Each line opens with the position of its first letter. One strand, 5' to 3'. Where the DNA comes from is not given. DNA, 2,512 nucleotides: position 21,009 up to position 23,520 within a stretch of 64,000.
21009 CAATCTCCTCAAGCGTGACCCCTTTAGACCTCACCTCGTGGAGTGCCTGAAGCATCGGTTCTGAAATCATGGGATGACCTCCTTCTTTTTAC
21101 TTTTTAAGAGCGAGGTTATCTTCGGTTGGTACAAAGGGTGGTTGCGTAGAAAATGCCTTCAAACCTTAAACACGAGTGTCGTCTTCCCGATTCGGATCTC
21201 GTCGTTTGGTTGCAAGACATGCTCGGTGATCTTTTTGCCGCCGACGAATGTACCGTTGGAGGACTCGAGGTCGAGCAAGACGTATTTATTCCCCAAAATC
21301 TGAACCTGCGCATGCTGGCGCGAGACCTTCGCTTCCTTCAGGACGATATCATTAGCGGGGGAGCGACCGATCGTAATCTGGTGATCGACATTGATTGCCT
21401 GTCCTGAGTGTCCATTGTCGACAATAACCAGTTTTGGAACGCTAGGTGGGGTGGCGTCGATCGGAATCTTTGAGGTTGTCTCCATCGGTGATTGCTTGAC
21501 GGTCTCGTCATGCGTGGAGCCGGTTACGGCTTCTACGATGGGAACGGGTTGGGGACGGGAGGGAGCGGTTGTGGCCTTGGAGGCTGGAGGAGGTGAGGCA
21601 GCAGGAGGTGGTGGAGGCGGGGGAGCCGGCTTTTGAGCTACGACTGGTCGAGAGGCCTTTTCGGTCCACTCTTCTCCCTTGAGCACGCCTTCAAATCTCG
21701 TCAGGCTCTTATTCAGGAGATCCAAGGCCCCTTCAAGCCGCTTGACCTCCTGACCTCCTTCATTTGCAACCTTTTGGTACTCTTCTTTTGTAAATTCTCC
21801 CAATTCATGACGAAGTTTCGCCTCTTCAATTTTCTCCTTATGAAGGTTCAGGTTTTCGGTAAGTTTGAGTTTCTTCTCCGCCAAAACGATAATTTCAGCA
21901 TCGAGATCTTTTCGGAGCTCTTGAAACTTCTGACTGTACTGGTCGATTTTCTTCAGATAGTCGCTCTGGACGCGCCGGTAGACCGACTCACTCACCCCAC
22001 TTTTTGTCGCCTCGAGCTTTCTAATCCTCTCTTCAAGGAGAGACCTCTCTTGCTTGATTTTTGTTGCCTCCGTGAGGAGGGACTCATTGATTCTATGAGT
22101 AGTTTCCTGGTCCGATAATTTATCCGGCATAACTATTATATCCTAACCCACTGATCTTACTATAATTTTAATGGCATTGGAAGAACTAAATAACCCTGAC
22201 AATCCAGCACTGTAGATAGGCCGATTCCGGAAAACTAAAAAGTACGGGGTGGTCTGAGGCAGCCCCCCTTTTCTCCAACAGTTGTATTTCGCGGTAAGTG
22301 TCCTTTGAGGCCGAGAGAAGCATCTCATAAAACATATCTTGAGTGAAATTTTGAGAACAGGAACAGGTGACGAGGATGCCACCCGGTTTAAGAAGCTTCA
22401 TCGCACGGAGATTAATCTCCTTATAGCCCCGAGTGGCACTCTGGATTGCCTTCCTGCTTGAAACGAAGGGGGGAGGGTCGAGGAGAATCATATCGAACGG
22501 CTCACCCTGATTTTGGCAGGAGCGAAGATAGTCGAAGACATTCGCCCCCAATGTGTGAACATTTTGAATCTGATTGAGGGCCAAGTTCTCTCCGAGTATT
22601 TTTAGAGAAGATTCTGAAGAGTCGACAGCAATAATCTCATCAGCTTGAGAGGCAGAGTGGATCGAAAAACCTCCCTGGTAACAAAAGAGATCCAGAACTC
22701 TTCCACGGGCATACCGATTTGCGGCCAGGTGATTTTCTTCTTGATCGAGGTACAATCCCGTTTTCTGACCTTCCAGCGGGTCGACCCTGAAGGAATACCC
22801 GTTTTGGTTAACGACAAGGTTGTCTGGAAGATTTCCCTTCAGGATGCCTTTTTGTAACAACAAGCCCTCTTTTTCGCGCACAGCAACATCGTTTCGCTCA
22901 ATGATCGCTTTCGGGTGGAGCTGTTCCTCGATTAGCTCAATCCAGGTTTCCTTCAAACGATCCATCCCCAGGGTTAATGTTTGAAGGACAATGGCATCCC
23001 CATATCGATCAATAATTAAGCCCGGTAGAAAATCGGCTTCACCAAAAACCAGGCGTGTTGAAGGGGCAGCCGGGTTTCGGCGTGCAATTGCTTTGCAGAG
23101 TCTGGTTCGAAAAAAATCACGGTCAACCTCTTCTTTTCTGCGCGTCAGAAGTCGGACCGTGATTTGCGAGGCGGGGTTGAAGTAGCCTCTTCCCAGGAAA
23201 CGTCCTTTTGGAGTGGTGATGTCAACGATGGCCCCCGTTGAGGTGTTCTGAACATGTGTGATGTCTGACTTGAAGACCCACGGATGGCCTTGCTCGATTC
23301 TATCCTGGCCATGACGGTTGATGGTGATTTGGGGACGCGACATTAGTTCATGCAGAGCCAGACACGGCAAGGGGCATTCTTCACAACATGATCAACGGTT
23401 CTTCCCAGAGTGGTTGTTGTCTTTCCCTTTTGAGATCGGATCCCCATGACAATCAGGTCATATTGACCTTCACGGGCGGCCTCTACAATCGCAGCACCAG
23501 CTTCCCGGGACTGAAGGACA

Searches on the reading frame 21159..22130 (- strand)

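Call 56: search_protein_families(library=pfam, proteins=[window:21159-22130:-], max_evalue=0.00001)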
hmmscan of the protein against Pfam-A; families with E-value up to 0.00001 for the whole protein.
window:21159-22130:- (323 aa): 2 families
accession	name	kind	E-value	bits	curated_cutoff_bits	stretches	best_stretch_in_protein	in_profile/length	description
PF00498.31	FHA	-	1.3e-20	74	20.7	1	252-315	1-67/67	FHA domain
PF16697.10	Yop-YscD_cpl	-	1.5e-14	54.5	33.2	1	241-322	7-91/94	Inner membrane component of T3SS, cytoplasmic domain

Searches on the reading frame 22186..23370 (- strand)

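Call 56: search_protein_families(library=pfam, proteins=[window:22186-23370:-], max_evalue=0.00001)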
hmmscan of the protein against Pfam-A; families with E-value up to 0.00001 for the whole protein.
window:22186-23370:- (394 aa): 8 families
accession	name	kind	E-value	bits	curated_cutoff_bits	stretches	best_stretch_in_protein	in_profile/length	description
PF17785.7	PUA_3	-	9.3e-22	77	22.6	1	15-77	1-64/64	PUA-like domain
PF10672.15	Methyltrans_SAM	-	5.4e-21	75.5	27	1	176-351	77-252/286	S-adenosylmethionine-dependent methyltransferase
PF13847.12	Methyltransf_31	-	1.2e-10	41.7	27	1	224-348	6-128/145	Methyltransferase domain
PF03602.21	Cons_hypoth95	-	1.7e-10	41.3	24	1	218-335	38-150/182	Conserved hypothetical protein 95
PF05175.20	MTS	-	4.4e-08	33.4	23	1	214-337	26-140/170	Methyltransferase small domain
PF09445.16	Methyltransf_15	-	7.7e-07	29.3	22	1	224-300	3-80/165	RNA cap guanine-N2 methyltransferase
PF02475.24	TRM5-TYW2_MTfase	-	1.2e-06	29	28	1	186-272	2-89/164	TRM5/TYW2 methyltransferase domain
PF01728.25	FtsJ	-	3.5e-06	27.5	24.1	1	221-340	21-142/181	FtsJ-like methyltransferase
